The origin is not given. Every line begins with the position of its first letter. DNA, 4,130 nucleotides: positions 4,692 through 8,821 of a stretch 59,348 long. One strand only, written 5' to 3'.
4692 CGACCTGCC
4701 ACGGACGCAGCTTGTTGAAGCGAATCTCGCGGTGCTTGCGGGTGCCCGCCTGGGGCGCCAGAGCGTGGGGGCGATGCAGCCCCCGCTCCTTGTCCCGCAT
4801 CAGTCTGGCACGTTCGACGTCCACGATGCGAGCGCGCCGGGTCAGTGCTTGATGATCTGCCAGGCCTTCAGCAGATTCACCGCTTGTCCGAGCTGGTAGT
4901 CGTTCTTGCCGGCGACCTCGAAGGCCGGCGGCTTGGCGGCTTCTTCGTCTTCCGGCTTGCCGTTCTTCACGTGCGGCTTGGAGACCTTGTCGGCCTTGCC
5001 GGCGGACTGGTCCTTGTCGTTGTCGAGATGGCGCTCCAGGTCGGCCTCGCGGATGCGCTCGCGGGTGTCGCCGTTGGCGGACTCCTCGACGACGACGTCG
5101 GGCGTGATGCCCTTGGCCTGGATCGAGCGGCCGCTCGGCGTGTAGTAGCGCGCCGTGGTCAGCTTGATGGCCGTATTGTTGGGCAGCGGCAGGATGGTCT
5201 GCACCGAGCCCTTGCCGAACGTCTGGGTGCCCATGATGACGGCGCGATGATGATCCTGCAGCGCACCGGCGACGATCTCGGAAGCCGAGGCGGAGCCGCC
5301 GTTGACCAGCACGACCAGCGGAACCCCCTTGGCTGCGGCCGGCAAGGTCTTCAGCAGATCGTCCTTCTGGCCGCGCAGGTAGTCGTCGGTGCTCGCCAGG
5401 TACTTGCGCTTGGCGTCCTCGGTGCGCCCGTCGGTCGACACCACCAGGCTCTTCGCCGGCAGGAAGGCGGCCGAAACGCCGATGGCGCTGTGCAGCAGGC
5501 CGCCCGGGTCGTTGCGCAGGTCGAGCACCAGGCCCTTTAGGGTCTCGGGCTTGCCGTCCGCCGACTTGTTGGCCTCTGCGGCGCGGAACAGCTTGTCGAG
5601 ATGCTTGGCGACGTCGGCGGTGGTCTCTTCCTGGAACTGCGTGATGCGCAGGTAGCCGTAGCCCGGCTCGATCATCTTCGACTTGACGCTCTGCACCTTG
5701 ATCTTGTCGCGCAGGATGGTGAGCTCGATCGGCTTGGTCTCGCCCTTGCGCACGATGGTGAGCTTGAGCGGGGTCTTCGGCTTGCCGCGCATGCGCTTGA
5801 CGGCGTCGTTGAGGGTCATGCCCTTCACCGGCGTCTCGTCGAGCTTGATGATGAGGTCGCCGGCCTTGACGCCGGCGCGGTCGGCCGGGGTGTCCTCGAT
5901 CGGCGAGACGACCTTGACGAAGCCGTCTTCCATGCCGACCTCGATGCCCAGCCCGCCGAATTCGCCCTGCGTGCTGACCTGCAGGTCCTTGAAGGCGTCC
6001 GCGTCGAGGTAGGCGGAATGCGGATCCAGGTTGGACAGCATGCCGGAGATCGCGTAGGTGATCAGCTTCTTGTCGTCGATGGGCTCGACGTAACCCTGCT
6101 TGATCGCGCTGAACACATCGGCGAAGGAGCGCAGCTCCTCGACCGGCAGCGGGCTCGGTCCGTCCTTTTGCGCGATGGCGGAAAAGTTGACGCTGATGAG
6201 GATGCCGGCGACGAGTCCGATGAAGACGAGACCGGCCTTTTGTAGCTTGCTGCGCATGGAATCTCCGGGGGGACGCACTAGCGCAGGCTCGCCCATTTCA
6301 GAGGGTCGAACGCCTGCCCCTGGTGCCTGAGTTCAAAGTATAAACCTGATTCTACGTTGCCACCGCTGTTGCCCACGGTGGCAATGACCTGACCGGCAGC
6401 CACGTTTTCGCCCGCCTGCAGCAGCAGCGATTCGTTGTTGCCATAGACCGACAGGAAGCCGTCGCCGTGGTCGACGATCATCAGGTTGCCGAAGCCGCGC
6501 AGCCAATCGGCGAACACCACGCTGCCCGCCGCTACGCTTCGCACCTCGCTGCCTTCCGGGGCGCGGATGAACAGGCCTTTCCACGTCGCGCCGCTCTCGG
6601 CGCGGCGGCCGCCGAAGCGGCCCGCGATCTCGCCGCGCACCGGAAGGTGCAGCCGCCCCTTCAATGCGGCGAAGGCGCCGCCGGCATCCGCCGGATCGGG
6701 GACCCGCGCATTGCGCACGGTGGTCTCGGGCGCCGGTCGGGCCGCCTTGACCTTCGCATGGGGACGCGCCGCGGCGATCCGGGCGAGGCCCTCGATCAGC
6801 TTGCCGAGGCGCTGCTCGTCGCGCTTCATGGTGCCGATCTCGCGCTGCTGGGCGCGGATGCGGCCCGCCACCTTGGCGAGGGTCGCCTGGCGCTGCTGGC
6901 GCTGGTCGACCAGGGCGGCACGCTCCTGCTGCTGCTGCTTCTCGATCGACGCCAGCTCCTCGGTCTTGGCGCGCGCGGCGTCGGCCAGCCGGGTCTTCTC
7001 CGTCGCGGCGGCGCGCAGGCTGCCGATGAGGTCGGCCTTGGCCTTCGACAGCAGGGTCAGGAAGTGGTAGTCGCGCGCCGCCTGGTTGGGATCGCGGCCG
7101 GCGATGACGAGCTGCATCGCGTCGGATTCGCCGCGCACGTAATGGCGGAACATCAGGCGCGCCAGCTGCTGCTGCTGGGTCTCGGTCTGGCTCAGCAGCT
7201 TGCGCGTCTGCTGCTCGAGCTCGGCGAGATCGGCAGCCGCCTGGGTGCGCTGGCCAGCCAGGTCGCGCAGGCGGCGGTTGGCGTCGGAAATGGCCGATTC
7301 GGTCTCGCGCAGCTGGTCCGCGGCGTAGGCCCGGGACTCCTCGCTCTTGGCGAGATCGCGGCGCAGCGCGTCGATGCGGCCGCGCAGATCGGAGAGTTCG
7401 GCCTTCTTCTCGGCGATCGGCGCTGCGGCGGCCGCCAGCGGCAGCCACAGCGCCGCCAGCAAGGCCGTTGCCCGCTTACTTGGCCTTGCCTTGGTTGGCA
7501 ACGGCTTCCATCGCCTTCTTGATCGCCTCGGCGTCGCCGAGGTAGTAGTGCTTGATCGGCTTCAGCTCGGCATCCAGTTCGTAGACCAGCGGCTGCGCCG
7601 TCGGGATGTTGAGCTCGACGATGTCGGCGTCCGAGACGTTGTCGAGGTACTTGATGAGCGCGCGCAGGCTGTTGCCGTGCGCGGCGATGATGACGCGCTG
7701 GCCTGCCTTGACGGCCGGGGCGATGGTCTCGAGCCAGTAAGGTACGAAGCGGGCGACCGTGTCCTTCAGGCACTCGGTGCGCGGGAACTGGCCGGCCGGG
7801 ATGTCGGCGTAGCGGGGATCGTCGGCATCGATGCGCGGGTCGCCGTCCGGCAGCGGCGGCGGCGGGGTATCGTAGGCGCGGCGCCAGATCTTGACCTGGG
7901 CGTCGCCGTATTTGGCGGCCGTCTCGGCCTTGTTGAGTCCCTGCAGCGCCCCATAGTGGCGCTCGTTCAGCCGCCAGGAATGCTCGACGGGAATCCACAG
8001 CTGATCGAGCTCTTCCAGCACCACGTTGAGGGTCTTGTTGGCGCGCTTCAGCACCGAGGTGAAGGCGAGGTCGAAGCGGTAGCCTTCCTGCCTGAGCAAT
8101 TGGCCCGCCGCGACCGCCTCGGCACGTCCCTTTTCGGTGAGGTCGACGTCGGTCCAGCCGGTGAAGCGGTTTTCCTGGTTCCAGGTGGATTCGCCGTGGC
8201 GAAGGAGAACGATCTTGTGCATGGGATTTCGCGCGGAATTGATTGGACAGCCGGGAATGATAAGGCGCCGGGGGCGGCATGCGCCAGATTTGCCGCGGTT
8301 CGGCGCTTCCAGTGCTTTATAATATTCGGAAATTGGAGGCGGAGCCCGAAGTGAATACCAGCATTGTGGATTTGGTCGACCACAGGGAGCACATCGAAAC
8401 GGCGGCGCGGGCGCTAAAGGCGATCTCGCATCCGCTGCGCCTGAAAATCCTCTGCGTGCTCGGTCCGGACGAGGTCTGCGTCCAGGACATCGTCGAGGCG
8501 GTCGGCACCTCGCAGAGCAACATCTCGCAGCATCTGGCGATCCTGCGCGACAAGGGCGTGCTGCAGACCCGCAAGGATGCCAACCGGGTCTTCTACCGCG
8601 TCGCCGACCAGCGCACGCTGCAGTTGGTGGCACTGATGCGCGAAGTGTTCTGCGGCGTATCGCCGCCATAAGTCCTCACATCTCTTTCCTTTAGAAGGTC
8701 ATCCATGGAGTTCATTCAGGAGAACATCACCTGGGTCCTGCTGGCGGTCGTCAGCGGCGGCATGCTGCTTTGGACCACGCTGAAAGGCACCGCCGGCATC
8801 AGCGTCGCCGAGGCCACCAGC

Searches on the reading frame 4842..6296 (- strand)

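Call 49: search_protein_families(library=pfam, proteins=[window:4842-6296:-], max_evalue=0.00001)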
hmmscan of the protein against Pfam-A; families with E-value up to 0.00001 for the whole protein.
window:4842-6296:- (484 aa): 5 families
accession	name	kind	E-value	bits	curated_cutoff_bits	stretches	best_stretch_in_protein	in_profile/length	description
PF03572.23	Peptidase_S41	-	3.5e-54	183.3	24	1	213-403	2-165/165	Peptidase family S41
PF13180.12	PDZ_2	-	1.1e-13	51.7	27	1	114-193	1-79/80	PDZ domain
PF22694.1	CtpB_N-like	-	3.8e-10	40.5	27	1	52-100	35-84/85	Activating protease CtpB N-terminal domain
PF17820.7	PDZ_6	-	4.3e-10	39.6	27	1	129-183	2-54/54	PDZ domain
PF00595.29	PDZ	-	5e-10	40.1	23.2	1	109-181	6-80/81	PDZ domain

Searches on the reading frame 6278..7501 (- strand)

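Call 49: search_protein_families(library=pfam, proteins=[window:6278-7501:-], max_evalue=0.00001)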
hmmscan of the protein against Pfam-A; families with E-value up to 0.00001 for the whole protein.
window:6278-7501:- (407 aa): 1 family
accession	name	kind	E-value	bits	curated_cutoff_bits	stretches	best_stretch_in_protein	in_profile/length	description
PF01551.29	Peptidase_M23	-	1.5e-27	96.1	28.7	1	307-400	3-96/96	Peptidase family M23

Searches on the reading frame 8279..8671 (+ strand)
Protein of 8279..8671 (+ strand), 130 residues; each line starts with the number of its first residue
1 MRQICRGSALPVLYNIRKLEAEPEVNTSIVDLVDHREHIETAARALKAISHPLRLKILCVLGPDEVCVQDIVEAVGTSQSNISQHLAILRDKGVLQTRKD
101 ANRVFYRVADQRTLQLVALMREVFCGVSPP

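Call 49: search_protein_families(library=pfam, proteins=[window:8279-8671:+], max_evalue=0.00001)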
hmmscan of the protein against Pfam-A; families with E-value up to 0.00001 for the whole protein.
window:8279-8671:+ (130 aa): 2 families
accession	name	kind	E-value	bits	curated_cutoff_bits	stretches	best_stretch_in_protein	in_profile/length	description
PF01022.26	HTH_5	-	2.1e-12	47.1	22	1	52-95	2-45/47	Bacterial regulatory protein, arsR family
PF12840.13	HTH_20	-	9.4e-08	32.4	27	1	49-95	1-48/51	Helix-turn-helix domain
